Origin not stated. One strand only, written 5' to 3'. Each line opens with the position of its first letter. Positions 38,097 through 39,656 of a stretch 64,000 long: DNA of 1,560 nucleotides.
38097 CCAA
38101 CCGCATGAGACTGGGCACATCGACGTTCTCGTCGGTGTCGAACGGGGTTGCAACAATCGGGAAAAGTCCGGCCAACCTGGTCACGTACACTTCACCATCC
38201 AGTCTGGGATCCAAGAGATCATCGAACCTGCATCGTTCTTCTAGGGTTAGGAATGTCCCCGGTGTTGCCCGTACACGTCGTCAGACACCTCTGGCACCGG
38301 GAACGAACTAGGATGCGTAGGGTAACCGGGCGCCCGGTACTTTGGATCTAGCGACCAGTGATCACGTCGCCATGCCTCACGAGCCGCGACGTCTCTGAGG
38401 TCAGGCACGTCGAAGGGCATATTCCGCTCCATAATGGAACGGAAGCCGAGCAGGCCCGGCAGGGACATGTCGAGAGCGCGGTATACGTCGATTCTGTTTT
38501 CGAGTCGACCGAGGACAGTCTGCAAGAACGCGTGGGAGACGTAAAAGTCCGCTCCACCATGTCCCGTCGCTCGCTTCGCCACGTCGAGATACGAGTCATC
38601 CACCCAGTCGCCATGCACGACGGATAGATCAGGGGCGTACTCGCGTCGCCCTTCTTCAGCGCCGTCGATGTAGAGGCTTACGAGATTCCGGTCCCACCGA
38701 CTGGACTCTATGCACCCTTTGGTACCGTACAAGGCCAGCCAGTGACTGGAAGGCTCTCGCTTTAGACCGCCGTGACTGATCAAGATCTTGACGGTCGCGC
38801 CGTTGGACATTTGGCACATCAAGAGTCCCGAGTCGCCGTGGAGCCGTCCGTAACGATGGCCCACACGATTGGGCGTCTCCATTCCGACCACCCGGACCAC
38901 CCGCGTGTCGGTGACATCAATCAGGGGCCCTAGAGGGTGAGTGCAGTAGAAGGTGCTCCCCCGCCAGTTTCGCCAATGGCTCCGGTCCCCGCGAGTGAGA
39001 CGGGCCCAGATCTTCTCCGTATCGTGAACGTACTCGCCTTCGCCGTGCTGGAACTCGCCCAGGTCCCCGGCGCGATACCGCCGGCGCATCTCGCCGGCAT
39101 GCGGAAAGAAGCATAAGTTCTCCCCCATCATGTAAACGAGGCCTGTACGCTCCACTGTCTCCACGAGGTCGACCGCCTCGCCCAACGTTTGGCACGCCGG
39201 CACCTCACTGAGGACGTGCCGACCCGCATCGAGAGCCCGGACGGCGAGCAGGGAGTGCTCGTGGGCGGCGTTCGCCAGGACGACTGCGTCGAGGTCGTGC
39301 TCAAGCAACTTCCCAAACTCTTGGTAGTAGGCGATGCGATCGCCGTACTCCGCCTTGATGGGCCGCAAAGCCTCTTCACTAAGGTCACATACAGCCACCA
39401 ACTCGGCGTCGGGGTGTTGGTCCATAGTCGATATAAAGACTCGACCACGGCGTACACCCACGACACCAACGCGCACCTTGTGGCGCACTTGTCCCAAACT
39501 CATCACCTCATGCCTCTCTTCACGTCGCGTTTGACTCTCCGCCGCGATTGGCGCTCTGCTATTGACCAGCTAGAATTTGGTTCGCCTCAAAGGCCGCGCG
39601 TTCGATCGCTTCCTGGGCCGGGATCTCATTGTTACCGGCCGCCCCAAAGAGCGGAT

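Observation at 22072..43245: A 21-kb run of minus-strand genes for sulfated-substrate catabolism. All sulfatases are cytoplasmic, and there is no classical glycoside hydrolase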

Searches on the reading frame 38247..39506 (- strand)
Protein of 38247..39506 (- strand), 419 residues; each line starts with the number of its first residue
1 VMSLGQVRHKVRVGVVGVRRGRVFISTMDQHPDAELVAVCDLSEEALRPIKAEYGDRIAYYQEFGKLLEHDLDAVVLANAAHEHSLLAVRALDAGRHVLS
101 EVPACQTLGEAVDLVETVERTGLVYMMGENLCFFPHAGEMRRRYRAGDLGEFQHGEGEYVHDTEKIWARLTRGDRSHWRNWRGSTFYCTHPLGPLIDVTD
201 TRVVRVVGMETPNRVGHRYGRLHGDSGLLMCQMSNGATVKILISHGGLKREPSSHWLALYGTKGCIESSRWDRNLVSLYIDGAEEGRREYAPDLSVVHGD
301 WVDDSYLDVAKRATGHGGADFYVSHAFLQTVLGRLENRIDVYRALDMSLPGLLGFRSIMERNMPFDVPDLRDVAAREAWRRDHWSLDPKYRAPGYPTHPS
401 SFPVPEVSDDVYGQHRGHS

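Call 4: search_protein_families(library=pfam, proteins=[window:38247-39506:-])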
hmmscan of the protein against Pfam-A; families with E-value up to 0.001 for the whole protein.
window:38247-39506:- (419 aa): 1 family
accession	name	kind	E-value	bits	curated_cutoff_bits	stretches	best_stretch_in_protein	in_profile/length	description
PF01408.29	GFO_IDH_MocA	-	6.2e-16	59.6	24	1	11-128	1-119/120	Oxidoreductase family, NAD-binding Rossmann fold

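Call 9: search_protein_families(library=ncbifam, proteins=[window:38247-39506:-], max_evalue=0.00001)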
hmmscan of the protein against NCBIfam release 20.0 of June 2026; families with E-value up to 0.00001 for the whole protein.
window:38247-39506:- (419 aa): 7 families
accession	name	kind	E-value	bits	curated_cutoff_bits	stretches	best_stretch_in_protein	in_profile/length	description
TIGR04380.1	myo_inos_iolG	equivalog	1.1e-16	60.7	355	1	10-153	1-146/330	inositol 2-dehydrogenase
NF040723.1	UDP-GlcNAcDh_Arch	equivalog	3.5e-16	59.6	450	1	11-151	1-140/302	UDP-N-acetylglucosamine 3-dehydrogenase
NF058561.1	BT_2158_fam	equivalog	1.2e-09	37.3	750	1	14-152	37-177/487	glycoside 3-dehydrogenase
NF052479.1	LevoglcsnDh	equivalog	7.5e-08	31.4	650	1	39-162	41-164/386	levoglucosan dehydrogenase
NF058563.1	BT_2159_fam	equivalog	7.3e-07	28.5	650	1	11-151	1-142/350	disaccharide 3-dehydrogenase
NF052679.1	InsChiInosDhIolG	equivalog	5.1e-06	25.7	540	1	11-120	3-115/343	bifunctional inositol 2-dehydrogenase/D-chiro-inositol 1-dehydrogenase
NF008607.0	PRK11579.1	subfamily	9.4e-06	24.8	330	0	9-154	3-147/346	oxidoreductase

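Call 10: search_solved_structures(query=window:38247-39506:-, max_evalue=0.001)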
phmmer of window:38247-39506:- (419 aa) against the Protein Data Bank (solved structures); distinct sequences matched with E-value up to 0.001: 55.
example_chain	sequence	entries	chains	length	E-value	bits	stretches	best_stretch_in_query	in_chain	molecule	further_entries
2ixa_A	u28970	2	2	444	4.7e-16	61.9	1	10-372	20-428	ALPHA-N-ACETYLGALACTOSAMINIDASE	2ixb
6t2b_A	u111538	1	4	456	1.5e-14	57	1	10-370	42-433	Glycosyl hydrolase family 109 protein 2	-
3moi_A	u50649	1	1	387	1.5e-12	50.4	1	10-151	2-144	Probable dehydrogenase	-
3ezy_A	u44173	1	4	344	2.2e-10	43.3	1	11-150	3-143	Dehydrogenase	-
3q2k_A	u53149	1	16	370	3.1e-10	42.8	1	3-123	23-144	oxidoreductase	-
9m3d_B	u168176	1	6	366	1.3e-09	40.8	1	13-133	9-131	DgpA1 from W974-1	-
7xr9_A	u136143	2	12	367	3.1e-09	39.5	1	10-160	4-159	DgpA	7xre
3evn_A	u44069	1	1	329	4e-09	39.1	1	9-265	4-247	Oxidoreductase, Gfo/Idh/MocA family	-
3m2t_A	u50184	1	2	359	9.5e-09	37.9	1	11-156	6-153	Probable dehydrogenase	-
7wzd_A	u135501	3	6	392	2.1e-08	36.8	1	8-152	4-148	4,5-dihydroxyphthalate dehydrogenase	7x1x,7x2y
9azo_A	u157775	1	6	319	8e-08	34.8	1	65-150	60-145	PmdC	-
6jw6_A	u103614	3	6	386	1.8e-07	33.7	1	10-137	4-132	Dehydrogenase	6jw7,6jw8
4fb5_A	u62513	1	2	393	3.8e-07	32.6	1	65-288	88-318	Probable oxidoreductase protein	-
3e18_A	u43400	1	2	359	4.1e-07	32.5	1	25-203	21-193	oxidoreductase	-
4hkt_A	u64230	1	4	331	5e-07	32.2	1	11-153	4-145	Inositol 2-dehydrogenase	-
8tdf_A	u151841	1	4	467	2.6e-05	26.6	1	12-130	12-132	Dehydrogenase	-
8tdh_A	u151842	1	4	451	4.5e-05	25.8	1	33-130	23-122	Predicted dehydrogenases and related proteins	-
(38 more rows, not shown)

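Call 13: search_solved_structures(query=window:38247-39506:-, max_evalue=1e-12, show_alignments=2)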
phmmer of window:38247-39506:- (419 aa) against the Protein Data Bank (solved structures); distinct sequences matched with E-value up to 1e-12: 2.
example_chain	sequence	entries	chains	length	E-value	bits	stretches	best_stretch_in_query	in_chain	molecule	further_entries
2ixa_A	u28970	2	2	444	4.7e-16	61.9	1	10-372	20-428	ALPHA-N-ACETYLGALACTOSAMINIDASE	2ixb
6t2b_A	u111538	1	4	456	1.5e-14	57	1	10-370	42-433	Glycosyl hydrolase family 109 protein 2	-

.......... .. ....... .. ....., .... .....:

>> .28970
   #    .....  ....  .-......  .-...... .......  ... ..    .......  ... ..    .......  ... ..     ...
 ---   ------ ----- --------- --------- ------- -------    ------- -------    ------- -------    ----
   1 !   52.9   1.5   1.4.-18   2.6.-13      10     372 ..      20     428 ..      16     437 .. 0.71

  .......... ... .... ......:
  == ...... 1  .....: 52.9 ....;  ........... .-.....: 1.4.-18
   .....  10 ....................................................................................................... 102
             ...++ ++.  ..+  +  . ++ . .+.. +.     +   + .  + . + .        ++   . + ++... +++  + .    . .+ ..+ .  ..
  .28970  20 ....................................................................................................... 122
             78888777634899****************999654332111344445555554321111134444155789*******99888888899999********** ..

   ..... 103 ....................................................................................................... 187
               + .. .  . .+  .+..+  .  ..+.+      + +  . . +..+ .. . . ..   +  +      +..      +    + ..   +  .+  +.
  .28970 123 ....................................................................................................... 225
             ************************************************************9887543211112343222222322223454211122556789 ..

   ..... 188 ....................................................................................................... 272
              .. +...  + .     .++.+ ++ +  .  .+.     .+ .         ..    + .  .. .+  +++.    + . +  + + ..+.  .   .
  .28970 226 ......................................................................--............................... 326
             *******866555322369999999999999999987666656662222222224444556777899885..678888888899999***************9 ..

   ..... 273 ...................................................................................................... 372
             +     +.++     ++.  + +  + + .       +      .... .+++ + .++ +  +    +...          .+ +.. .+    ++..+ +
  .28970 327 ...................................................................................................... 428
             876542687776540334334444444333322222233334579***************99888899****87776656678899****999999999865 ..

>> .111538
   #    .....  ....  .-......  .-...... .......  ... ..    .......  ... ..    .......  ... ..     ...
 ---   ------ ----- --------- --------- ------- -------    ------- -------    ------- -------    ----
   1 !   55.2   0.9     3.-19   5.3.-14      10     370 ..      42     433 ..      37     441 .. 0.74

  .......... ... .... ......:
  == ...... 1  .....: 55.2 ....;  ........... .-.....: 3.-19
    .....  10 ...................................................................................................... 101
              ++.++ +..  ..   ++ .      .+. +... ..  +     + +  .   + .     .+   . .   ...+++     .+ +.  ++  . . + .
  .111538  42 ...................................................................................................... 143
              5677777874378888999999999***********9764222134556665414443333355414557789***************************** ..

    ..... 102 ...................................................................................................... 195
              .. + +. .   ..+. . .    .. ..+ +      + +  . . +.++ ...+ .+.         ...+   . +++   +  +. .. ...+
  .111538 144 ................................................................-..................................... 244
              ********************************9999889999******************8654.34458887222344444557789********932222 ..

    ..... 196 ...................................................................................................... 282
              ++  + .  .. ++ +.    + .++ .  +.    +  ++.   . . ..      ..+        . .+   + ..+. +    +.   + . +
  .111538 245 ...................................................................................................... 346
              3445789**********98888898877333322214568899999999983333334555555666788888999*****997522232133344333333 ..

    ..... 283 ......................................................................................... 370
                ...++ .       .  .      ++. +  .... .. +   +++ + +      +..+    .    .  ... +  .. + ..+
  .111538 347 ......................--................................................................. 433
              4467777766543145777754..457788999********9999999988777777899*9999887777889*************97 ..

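Call 18: find_homologous_proteins(query=window:38247-39506:-, max_evalue=1e-10)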
Query window:38247-39506:- (419 aa): 1276 proteins with E <= 1e-10 among 8000 candidates; the best 120 are listed.
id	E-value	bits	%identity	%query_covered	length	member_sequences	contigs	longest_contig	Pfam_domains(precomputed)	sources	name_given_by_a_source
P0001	6.1e-255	864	87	100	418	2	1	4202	PF01408.29,PF21252.4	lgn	-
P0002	1.4e-155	537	57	96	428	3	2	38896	PF01408.29,PF21252.4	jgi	-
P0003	1.4e-144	500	56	97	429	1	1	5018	PF01408.29,PF21252.4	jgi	-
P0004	6.1e-144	498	56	98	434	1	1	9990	PF01408.29,PF21252.4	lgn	-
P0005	1.9e-143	497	52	94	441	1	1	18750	PF01408.29,PF22725.2,PF21252.4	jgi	jgi:predicted dehydrogenase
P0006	1.5e-140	487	56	97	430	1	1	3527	PF01408.29,PF21252.4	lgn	-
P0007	2.0e-137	477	54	99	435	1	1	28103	PF01408.29,PF21252.4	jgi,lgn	-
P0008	4.3e-136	472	57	91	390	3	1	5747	PF01408.29,PF22725.2,PF21252.4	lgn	-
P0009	1.5e-132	461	55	97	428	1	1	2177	PF01408.29,PF21252.4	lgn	-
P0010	9.2e-132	458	55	91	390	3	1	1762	PF01408.29,PF22725.2,PF21252.4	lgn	-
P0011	3.1e-128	447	50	96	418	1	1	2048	PF01408.29,PF22725.2,PF21252.4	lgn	-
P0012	3.4e-128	446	50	97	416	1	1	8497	PF01408.29,PF01118.31,PF21252.4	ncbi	ncbi:MAG: Gfo/Idh/MocA family protein [Armatimonadota bacterium]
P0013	1.9e-127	444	51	97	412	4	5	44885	PF01408.29,PF21252.4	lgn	-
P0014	2.8e-126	440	51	97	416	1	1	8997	PF01408.29,PF22725.2,PF21252.4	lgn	-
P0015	3.8e-126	440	51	96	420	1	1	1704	PF01408.29,PF22725.2,PF21252.4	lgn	-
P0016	7.6e-126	439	50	96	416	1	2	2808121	PF01408.29,PF21252.4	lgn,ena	-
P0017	1.2e-125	438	50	97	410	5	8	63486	PF01408.29,PF21252.4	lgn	-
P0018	2.8e-125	437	50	96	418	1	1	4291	PF01408.29,PF01118.31,PF21252.4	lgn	-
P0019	5.2e-125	436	50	97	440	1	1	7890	PF01408.29,PF22725.2,PF21252.4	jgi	jgi:predicted dehydrogenase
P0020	8.4e-125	435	50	96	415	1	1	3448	PF01408.29,PF21252.4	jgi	jgi:predicted dehydrogenase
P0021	1.1e-124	435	50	98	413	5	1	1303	PF01408.29,PF21252.4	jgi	jgi:predicted dehydrogenase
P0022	3.0e-124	433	49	98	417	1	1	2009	PF01408.29,PF21252.4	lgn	-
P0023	3.3e-124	433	50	98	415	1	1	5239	PF01408.29,PF22725.2,PF21252.4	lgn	-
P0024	3.5e-124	433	49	97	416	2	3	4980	PF01408.29,PF01118.31,PF21252.4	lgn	-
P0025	7.8e-124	432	50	97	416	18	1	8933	PF01408.29,PF21252.4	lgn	-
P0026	9.5e-124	432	50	96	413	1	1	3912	PF01408.29,PF21252.4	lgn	-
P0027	1.1e-123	432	50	97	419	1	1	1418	PF01408.29,PF01118.31,PF21252.4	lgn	-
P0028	1.4e-123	431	50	94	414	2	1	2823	PF01408.29,PF21252.4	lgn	-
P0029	1.4e-123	431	50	97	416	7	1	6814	PF01408.29,PF21252.4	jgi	jgi:predicted dehydrogenase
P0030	1.5e-123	431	50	96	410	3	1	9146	PF01408.29,PF22725.2,PF21252.4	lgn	-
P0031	1.9e-123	431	48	100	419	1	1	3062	PF01408.29,PF22725.2,PF21252.4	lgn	-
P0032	2.2e-123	431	50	96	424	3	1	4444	PF01408.29,PF21252.4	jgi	-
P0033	3.6e-123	430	49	97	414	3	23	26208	PF01408.29,PF21252.4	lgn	-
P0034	4.1e-123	430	49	97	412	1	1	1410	PF01408.29,PF01118.31,PF21252.4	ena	-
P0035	4.5e-123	429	50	96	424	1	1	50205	PF01408.29,PF21252.4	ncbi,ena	-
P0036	7.6e-123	429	49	97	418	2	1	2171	PF01408.29,PF22725.2,PF21252.4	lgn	-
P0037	3.9e-122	426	50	96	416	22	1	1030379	PF01408.29,PF21252.4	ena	-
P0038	4.0e-122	426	49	97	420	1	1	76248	PF01408.29,PF21252.4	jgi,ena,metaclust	metaclust:\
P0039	4.2e-122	426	50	97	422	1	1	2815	PF01408.29,PF22725.2,PF21252.4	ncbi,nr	ncbi:MAG: Gfo/Idh/MocA family oxidoreductase [Kiritimatiellota bacterium]|nr:Gfo/Idh/MocA family oxi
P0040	4.4e-122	426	48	98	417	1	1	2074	PF01408.29,PF22725.2,PF21252.4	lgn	-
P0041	1.2e-121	425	48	98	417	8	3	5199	PF01408.29,PF21252.4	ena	-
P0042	1.3e-121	425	49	96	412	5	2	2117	PF01408.29,PF21252.4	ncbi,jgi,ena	jgi:predicted dehydrogenase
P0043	2.9e-121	424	47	97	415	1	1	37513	PF01408.29,PF21252.4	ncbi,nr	ncbi:MAG: Gfo/Idh/MocA family oxidoreductase [Candidatus Omnitrophica bacterium]|nr:Gfo/Idh/MocA fam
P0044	3.0e-121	423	54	92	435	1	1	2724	PF01408.29,PF22725.2,PF21252.4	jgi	-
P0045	3.1e-121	423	48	97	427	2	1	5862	PF01408.29,PF02894.23,PF21252.4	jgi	-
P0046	3.6e-121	423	50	97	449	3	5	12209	PF01408.29,PF22725.2,PF21252.4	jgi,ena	jgi:predicted dehydrogenase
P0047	5.9e-121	423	49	98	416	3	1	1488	PF01408.29,PF22725.2,PF21252.4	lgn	-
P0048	7.7e-121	422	47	98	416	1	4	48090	PF01408.29,PF21252.4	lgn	-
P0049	1.0e-120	422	48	98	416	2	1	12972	PF01408.29,PF21252.4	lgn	-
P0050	1.3e-120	421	48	96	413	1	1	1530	PF01408.29,PF22725.2,PF21252.4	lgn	-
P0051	1.8e-120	421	50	96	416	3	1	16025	PF01408.29,PF22725.2,PF21252.4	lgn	-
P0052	1.8e-120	421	50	97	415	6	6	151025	PF01408.29,PF21252.4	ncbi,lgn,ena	-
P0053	2.9e-120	420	49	98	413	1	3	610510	PF01408.29,PF21252.4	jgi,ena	-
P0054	3.2e-120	420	47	98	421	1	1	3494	PF01408.29,PF21252.4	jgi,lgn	jgi:predicted dehydrogenase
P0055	3.5e-120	420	49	97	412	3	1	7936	PF01408.29,PF22725.2,PF21252.4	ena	-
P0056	4.5e-120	420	49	97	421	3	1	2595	PF01408.29,PF21252.4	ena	-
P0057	4.8e-120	420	49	97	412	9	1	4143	PF01408.29,PF22725.2,PF21252.4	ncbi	-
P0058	6.0e-120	419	47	97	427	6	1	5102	PF01408.29,PF21252.4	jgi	-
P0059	9.7e-120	419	49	98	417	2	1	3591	PF01408.29,PF21252.4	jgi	-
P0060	1.0e-119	418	50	96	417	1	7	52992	PF01408.29,PF21252.4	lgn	-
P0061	1.2e-119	418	46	98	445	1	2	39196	PF01408.29,PF21252.4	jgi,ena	-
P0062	1.3e-119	418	48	100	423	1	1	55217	PF01408.29,PF22725.2,PF21252.4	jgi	-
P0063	1.4e-119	418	49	98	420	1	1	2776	PF01408.29,PF21252.4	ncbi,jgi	jgi:predicted dehydrogenase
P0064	1.7e-119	418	48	96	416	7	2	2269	PF01408.29,PF21252.4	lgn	-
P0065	3.2e-119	417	50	98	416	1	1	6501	PF01408.29,PF21252.4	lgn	-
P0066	5.5e-119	416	49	94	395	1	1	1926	PF01408.29,PF22725.2,PF21252.4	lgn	-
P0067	5.6e-119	416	48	96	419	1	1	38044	PF01408.29,PF21252.4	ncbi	-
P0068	5.9e-119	416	64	65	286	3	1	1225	PF21252.4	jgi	jgi:hypothetical protein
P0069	6.2e-119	416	48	98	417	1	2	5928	PF01408.29,PF22725.2,PF21252.4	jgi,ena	-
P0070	6.2e-119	416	50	97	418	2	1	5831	PF01408.29,PF21252.4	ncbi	-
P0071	7.6e-119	416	49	96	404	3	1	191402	PF01408.29,PF22725.2,PF21252.4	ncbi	-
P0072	1.2e-118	415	50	97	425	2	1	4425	PF01408.29,PF21252.4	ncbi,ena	-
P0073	2.4e-118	414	51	92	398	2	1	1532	PF01408.29,PF22725.2,PF21252.4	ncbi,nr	ncbi:MAG TPA: Gfo/Idh/MocA family oxidoreductase, partial [Armatimonadota bacterium]|nr:Gfo/Idh/MocA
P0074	2.8e-118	414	50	97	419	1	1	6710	PF01408.29,PF21252.4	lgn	-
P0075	3.1e-118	414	49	97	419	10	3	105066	PF01408.29,PF21252.4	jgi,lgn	jgi:predicted dehydrogenase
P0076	3.5e-118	413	49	96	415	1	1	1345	PF01408.29,PF22725.2,PF21252.4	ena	-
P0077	4.2e-118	413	50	97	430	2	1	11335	PF01408.29,PF21252.4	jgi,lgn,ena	-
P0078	4.9e-118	413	47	96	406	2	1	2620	PF01408.29,PF21252.4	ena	-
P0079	6.6e-118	412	46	99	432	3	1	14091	PF01408.29,PF22725.2,PF21252.4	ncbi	-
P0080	8.9e-118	412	48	98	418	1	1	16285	PF01408.29,PF21252.4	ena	-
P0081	1.2e-117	412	52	91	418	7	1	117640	PF01408.29,PF22725.2,PF21252.4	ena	-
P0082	1.4e-117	411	48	96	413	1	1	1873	PF01408.29,PF21252.4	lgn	-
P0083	1.4e-117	411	49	98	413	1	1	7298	PF01408.29,PF22725.2,PF21252.4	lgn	-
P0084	1.6e-117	411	48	97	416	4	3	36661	PF01408.29,PF22725.2,PF21252.4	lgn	-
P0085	1.9e-117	411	48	96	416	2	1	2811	PF01408.29,PF22725.2,PF21252.4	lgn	-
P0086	2.1e-117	411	49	96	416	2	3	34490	PF01408.29,PF22725.2,PF21252.4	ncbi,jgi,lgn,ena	jgi:predicted dehydrogenase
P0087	2.8e-117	410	47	97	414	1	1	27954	PF01408.29,PF21252.4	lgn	-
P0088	3.0e-117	410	48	96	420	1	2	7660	PF01408.29,PF21252.4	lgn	-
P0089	3.7e-117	410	50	97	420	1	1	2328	PF01408.29,PF21252.4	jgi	-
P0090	3.7e-117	410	50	94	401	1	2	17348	PF01408.29,PF21252.4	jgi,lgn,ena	-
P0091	4.8e-117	410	48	97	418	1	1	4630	PF01408.29,PF21252.4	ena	-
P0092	7.1e-117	409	46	95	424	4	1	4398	PF01408.29,PF21252.4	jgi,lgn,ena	-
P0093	7.8e-117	409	48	96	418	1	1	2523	PF01408.29,PF21252.4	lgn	-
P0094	8.6e-117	409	47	98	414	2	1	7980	PF01408.29,PF21252.4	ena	-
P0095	9.8e-117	409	49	97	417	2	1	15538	PF01408.29,PF21252.4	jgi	-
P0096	1.1e-116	409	50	96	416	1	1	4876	PF01408.29,PF21252.4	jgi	jgi:predicted dehydrogenase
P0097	1.5e-116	408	50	97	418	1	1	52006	PF01408.29,PF22725.2,PF21252.4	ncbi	-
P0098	2.0e-116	408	47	98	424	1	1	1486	PF01408.29,PF21252.4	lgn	-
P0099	2.2e-116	407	47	98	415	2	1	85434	PF01408.29,PF22725.2,PF21252.4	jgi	-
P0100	2.3e-116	407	48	97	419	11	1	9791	PF01408.29,PF21252.4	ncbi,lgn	-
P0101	2.7e-116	407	49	96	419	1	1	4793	PF01408.29,PF22725.2,PF21252.4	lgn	-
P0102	3.0e-116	407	52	97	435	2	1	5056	PF01408.29,PF21252.4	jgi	jgi:predicted dehydrogenase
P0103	3.3e-116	407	47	97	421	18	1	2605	PF01408.29,PF22725.2,PF21252.4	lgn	-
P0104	6.7e-116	406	49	97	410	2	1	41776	PF01408.29,PF22725.2,PF21252.4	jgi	-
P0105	7.0e-116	406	51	97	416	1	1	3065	PF01408.29,PF21252.4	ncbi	-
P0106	8.2e-116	406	49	94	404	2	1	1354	PF01408.29,PF22725.2,PF21252.4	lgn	-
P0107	8.8e-116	405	47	98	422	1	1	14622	PF01408.29,PF21252.4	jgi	-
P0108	4.3e-115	403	47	97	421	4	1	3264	PF01408.29,PF21252.4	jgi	-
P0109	4.5e-115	403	47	98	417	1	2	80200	PF01408.29,PF02894.23,PF21252.4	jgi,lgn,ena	-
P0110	6.0e-115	403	48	96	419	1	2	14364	PF01408.29,PF21252.4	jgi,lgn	jgi:Predicted dehydrogenases and related proteins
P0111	6.4e-115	403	51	97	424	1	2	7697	PF01408.29,PF21252.4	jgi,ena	-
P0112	6.6e-115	403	48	97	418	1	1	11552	PF01408.29,PF21252.4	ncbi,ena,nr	ncbi:MAG TPA: hypothetical protein DD640_00080 [Clostridiales bacterium]|nr:hypothetical protein [Cl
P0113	6.9e-115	403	49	99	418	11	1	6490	PF01408.29,PF21252.4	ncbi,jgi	jgi:predicted dehydrogenase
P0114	7.3e-115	402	48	97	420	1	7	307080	PF01408.29,PF21252.4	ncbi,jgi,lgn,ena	-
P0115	2.0e-114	401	48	96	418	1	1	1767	PF01408.29,PF21252.4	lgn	-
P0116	2.6e-114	401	46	98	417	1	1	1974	PF01408.29,PF22725.2,PF21252.4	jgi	jgi:predicted dehydrogenase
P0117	2.8e-114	401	47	99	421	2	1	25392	PF01408.29,PF21252.4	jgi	jgi:predicted dehydrogenase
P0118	3.1e-114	400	49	97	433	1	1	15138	PF01408.29,PF21252.4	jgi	jgi:predicted dehydrogenase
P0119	4.8e-114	400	48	98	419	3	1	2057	PF01408.29,PF21252.4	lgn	-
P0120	5.1e-114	400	47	98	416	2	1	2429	PF01408.29,PF22725.2,PF21252.4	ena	-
